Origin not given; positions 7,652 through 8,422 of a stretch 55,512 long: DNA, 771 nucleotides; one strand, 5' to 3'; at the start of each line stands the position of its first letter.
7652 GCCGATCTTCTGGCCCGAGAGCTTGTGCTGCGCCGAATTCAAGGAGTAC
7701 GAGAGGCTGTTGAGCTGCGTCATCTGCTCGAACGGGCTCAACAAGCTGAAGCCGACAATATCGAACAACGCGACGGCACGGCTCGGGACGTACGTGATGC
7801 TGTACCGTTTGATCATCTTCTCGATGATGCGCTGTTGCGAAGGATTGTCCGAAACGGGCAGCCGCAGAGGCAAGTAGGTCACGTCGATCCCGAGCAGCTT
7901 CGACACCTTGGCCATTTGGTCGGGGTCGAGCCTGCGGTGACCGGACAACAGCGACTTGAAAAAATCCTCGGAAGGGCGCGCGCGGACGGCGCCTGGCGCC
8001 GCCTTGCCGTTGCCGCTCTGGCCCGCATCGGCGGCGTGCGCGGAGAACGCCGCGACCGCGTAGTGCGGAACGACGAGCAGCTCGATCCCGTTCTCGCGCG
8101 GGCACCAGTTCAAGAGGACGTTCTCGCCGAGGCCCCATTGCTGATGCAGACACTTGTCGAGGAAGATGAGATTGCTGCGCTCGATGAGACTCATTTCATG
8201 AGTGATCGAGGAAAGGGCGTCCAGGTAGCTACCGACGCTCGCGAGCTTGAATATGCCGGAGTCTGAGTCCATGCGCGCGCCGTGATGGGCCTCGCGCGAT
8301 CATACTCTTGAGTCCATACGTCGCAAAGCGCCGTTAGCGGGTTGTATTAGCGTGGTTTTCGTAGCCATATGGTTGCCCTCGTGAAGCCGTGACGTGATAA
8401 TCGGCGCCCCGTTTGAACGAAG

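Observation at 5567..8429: tRNA-Pro-adjacent convergent gene pair (P-loop/FHA fusion and divergent cyclase-like protein) as a candidate undescribed signalling or defence module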

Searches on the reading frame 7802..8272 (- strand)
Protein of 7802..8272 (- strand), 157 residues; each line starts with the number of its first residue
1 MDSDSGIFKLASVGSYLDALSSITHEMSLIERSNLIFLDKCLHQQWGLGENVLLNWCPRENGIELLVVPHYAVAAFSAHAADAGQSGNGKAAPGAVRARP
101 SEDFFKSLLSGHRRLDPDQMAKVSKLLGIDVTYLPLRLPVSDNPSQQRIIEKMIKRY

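Call 54: predict_structure(alignment_id=A3)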
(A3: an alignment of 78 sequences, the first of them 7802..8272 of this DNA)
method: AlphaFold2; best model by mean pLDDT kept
length: 157 residues; sequences in the alignment: 78
mean_pLDDT: 85.1   pTM: 0.76
mean pLDDT of the five models: 85.1, 84.5, 84.0, 83.8, 83.7
residues with pLDDT >= 90: 100; 70-90: 25; 50-70: 21; < 50: 11
segments of 3 or more residues with pLDDT < 50: 1-6, 8-12
pLDDT, mean of each block of 10 residues (from residue 1): 46 62 82 94 97 97 97 86 64 70 91 97 95 97 93 95
secondary structure, 60 per line:
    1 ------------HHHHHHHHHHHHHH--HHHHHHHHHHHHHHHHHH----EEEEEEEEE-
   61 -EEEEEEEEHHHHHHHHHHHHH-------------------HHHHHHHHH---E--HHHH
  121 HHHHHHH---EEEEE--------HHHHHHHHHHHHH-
elements in order: H13-26 H29-46 E51-59 E62-69 H70-82 H102-110 H117-127 E131-135 H144-156
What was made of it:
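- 7805..8272 (-): N-terminal region of B (residues 1-156). It has an alpha/beta domain (residues ~13-82, with conserved W46, G49 and W56), a disordered linker (~85-100), and a helical segment (102-156) that travels with the cyclase core in distant relatives. Its fold has no known match. Separate AlphaFold model, pLDDT 85 (call 54).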

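Call 57: fold_search(model_id=the predicted structure, library=pdb)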
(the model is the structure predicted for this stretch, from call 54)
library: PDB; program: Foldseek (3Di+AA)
matches with E <= 10: 161; with E <= 0.001: 0
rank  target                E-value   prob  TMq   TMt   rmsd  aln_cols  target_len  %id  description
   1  4hyn_A                6.5e-01  0.07  0.17  0.14  12.1       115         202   18  X-ray crystal structure of Thermotoga maritima FliY (released 2013-04-03)
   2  8wo5_B1               1.2e+00  0.06  0.19  0.12  12.7       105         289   18  Cryo-EM structure of the intact flagellar motor-hook complex in the CCW state (released 2024-09-04)
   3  8sz6_A                1.7e+00  0.06  0.19  0.09  11.0        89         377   16  PmHMGR bound to mevaldehyde and CoA (released 2024-03-20)
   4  9fqr_Hj               1.9e+00  0.11  0.20  0.14   5.7        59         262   12  96-nm repeat of axonemal doublet microtubules from bovine sperm (released 2025-03-26)
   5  8ab1_B                2.5e+00  0.08  0.16  0.30  14.7        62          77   18  Crystal structure of the PulL-PulM C-terminal domain heterocomplex (released 2023-01-11)
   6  8ugs_B                2.5e+00  0.02  0.12  0.04   8.0        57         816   19  Cryo-EM structure of bovine phosphodiesterase 6 bound to cGMP (released 2024-01-17)
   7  1uv7_B                2.6e+00  0.09  0.17  0.31   9.0        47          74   13  periplasmic domain of EpsM from Vibrio cholerae (released 2004-04-23)
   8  9fqr_Hi               2.6e+00  0.09  0.20  0.14   5.7        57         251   12  96-nm repeat of axonemal doublet microtubules from bovine sperm (released 2025-03-26)
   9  1uv7_A                2.6e+00  0.08  0.16  0.29   9.1        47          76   13  periplasmic domain of EpsM from Vibrio cholerae (released 2004-04-23)
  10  7jtk_O                2.6e+00  0.07  0.18  0.13   6.2        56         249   20  Radial spoke 1 isolated from Chlamydomonas reinhardtii (released 2020-12-16)
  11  7ed5_D                2.6e+00  0.03  0.14  0.14  10.9        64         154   19  A dual mechanism of action of AT-527 against SARS-CoV-2 polymerase (released 2022-02-16)
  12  7vmx_A                2.6e+00  0.02  0.15  0.10  17.3       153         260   13  The Crystal Structure of EF-Tu and EF-Ts complex from Mycobacterium tuberculosis (released 2022-10-12)
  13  8a9x_C                2.8e+00  0.08  0.15  0.28   9.6        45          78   16  Crystal structure of PulM C-ter domain (released 2023-01-25)
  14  8ufi_B                2.8e+00  0.02  0.12  0.04   8.0        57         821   19  Cryo-EM structure of bovine phosphodiesterase 6 (released 2024-01-17)
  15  4i6y_B                3.0e+00  0.05  0.19  0.10  11.9        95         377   17  3-hydroxy-3-methyl (HMG) Coenzyme A Reductase bound to R-Mevalonate (released 2013-07-17)
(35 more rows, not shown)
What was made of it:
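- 7805..8272 (-): Best Foldseek PDB hit E 0.65, probability 0.07 (call 57).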
